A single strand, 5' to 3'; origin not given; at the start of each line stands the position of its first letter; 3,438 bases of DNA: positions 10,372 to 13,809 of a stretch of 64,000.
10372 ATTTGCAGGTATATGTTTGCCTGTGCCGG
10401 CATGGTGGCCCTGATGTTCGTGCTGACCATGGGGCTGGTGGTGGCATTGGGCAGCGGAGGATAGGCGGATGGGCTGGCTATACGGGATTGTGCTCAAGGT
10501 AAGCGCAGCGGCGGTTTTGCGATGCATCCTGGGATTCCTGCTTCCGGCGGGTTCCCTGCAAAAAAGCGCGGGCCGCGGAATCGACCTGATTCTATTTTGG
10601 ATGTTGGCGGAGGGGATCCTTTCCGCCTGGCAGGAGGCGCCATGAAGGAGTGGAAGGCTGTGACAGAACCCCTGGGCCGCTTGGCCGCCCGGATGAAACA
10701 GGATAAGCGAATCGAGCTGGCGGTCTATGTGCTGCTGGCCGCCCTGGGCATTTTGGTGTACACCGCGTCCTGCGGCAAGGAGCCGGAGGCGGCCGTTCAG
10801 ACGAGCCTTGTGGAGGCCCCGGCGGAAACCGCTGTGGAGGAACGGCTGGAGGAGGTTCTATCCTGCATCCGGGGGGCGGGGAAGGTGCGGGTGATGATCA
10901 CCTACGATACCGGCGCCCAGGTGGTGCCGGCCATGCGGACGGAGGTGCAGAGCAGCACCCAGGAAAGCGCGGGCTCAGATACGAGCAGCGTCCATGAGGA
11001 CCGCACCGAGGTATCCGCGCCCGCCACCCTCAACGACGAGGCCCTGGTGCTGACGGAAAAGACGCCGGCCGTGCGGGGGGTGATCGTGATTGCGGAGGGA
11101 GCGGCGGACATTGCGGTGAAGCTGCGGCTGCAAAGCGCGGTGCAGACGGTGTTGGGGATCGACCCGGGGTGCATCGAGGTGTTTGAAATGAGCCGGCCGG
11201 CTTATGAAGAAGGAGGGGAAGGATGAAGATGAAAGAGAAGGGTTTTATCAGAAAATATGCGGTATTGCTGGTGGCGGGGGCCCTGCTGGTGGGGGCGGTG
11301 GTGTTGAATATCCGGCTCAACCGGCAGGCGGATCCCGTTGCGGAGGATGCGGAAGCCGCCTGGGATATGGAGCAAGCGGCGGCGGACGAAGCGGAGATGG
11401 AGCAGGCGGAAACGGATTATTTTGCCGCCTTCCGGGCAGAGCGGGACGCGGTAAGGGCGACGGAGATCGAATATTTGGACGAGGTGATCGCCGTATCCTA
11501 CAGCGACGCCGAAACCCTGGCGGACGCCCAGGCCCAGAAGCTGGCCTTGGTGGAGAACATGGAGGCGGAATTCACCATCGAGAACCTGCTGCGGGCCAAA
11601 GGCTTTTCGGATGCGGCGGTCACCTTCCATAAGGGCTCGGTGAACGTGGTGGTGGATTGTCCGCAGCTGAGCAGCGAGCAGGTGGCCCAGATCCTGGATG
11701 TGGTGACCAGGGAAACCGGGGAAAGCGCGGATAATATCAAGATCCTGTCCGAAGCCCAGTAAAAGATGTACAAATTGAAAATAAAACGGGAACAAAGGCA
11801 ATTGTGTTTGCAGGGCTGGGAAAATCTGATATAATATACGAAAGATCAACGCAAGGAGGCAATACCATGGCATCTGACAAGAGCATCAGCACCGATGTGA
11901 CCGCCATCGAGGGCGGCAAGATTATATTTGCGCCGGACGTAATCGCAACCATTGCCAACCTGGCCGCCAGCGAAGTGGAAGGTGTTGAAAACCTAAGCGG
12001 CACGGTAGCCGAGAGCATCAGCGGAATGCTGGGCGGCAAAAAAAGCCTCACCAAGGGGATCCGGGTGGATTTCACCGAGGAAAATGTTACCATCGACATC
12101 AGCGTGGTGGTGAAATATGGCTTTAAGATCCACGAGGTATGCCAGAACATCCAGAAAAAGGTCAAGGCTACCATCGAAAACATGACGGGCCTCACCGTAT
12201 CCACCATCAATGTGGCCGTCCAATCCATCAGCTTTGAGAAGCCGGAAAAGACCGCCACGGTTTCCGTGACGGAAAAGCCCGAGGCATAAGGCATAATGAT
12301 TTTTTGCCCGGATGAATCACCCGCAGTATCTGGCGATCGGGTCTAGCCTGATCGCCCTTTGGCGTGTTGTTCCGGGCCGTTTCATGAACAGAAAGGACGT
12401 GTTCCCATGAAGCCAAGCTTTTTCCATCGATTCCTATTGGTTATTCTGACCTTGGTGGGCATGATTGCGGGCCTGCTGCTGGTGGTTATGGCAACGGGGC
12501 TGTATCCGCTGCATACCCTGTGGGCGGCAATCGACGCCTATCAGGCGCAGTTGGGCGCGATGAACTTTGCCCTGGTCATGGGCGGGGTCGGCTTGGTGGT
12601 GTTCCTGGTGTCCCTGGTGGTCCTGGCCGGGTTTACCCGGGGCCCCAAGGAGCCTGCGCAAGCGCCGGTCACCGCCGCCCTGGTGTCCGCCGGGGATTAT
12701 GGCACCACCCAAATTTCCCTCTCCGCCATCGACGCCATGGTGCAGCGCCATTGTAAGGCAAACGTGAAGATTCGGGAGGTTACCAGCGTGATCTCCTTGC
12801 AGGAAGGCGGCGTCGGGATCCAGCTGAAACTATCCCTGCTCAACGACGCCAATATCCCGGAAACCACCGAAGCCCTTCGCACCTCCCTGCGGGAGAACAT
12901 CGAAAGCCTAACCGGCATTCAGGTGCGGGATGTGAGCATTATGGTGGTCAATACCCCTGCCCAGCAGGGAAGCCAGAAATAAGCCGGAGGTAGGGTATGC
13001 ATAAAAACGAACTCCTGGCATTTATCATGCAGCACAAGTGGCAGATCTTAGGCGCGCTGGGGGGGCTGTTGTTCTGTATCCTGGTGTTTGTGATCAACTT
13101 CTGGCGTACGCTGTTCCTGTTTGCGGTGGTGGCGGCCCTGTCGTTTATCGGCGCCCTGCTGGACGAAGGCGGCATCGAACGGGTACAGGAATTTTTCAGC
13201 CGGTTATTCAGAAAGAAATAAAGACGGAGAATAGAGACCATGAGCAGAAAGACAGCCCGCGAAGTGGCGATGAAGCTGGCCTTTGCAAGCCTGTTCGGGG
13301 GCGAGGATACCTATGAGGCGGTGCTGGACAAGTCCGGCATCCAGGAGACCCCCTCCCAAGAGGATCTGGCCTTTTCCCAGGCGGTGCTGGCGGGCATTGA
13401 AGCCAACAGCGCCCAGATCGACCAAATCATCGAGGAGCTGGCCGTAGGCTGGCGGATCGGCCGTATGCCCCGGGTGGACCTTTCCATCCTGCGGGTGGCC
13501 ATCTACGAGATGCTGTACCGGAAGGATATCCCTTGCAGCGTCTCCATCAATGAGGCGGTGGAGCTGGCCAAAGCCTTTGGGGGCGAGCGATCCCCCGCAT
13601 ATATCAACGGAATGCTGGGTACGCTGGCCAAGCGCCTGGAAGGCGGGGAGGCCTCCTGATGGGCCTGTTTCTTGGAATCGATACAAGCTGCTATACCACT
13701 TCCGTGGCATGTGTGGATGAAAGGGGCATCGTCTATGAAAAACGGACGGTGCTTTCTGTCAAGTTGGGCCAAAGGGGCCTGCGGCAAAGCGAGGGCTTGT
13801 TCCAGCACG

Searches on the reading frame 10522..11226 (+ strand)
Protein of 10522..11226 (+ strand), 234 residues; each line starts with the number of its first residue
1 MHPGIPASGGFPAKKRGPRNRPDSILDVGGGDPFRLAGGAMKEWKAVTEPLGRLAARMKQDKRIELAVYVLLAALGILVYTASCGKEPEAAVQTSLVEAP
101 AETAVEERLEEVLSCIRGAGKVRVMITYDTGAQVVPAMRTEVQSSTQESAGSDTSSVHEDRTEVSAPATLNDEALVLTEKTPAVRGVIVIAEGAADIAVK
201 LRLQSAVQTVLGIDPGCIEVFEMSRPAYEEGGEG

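Call 19: search_protein_families(library=ncbifam, proteins=[window:10522-11226:+], max_evalue=0.00001)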
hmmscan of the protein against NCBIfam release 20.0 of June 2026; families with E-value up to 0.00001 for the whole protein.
window:10522-11226:+ (234 aa): 1 family
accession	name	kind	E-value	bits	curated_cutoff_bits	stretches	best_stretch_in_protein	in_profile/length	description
TIGR02830.1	spore_III_AG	equivalog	9.6e-22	77.3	147.7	1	99-223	56-185/186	stage III sporulation protein AG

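Call 58: search_protein_families(library=pfam, proteins=[window:10522-11226:+], max_evalue=0.05)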
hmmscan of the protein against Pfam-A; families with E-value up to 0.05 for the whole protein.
window:10522-11226:+ (234 aa): 1 family
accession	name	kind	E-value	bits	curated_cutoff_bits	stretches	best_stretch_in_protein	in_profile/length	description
PF02283.22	CobU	-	0.028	14.4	27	1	42-140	52-135/168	Cobinamide kinase / cobinamide phosphate guanyltransferase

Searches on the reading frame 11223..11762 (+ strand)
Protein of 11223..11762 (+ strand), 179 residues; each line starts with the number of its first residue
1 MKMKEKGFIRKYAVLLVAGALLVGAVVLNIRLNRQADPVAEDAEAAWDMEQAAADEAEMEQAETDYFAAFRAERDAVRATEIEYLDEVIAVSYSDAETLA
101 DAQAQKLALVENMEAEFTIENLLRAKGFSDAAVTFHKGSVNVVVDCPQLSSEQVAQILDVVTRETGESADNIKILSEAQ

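Call 19: search_protein_families(library=ncbifam, proteins=[window:11223-11762:+], max_evalue=0.00001)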
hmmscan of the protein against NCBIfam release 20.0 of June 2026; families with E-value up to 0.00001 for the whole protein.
window:11223-11762:+ (179 aa): 0 families

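Call 58: search_protein_families(library=pfam, proteins=[window:11223-11762:+], max_evalue=0.05)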
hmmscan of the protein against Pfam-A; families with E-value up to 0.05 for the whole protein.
window:11223-11762:+ (179 aa): 1 family
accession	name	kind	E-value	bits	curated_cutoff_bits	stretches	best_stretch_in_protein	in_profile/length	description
PF12685.13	SpoIIIAH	-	3.6e-35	122.1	30.6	1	40-174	59-191/191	SpoIIIAH-like protein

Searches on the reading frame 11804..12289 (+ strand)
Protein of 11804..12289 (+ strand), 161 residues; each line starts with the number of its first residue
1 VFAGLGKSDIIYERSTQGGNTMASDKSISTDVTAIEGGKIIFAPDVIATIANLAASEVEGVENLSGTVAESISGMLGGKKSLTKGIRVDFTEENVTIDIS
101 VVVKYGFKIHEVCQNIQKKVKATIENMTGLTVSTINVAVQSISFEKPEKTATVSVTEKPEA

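Call 19: search_protein_families(library=ncbifam, proteins=[window:11804-12289:+], max_evalue=0.00001)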
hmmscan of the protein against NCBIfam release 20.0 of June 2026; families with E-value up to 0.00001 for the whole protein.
window:11804-12289:+ (161 aa): 0 families

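Call 58: search_protein_families(library=pfam, proteins=[window:11804-12289:+], max_evalue=0.05)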
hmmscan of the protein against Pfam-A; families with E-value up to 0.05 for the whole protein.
window:11804-12289:+ (161 aa): 1 family
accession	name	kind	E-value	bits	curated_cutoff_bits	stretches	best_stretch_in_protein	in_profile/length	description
PF03780.18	Asp23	-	2.5e-32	111.9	28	1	38-142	3-107/108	Asp23 family, cell envelope-related function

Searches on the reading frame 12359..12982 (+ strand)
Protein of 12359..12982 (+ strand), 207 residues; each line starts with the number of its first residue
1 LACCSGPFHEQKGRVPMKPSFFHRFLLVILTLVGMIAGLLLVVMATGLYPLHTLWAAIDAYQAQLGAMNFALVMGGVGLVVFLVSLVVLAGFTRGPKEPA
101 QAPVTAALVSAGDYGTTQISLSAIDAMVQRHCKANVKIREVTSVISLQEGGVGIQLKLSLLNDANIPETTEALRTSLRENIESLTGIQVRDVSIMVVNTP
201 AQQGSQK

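Call 19: search_protein_families(library=ncbifam, proteins=[window:12359-12982:+], max_evalue=0.00001)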
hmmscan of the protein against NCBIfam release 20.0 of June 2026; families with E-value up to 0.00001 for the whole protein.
window:12359-12982:+ (207 aa): 1 family
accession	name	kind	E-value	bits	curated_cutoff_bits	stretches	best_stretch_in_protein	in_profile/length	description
NF033218.1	anchor_AmaP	equivalog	1.7e-20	73.4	55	1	22-195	4-165/166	alkaline shock response membrane anchor protein AmaP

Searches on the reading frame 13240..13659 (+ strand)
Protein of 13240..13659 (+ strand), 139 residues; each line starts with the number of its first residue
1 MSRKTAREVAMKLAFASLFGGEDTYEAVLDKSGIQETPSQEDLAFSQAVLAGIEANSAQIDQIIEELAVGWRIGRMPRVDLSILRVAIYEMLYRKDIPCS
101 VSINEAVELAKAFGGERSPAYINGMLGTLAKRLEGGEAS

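Call 19: search_protein_families(library=ncbifam, proteins=[window:13240-13659:+], max_evalue=0.00001)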
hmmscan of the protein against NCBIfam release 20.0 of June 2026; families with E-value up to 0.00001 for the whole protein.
window:13240-13659:+ (139 aa): 6 families
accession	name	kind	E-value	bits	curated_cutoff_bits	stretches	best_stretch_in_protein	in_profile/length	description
TIGR01951.1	nusB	equivalog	4e-38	130.6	88.35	1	3-132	2-130/131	transcription antitermination factor NusB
NF001223.0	PRK00202.1-1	equivalog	1.6e-24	86.6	131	1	2-129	8-140/146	transcription antitermination factor NusB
NF011494.0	PRK14902.1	equivalog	5.9e-12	45.1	319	1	4-131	3-127/444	16S rRNA (cytosine(967)-C(5))-methyltransferase RsmB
TIGR00563.1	rsmB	equivalog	9.6e-11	41.4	269.05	1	20-129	12-120/437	16S rRNA (cytosine(967)-C(5))-methyltransferase RsmB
NF011493.0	PRK14901.1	equivalog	1.2e-07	31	540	1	26-132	23-128/447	16S rRNA (cytosine(967)-C(5))-methyltransferase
NF001230.0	PRK00202.2-5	equivalog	1.4e-06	28.2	132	1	41-129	59-147/165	transcription antitermination factor NusB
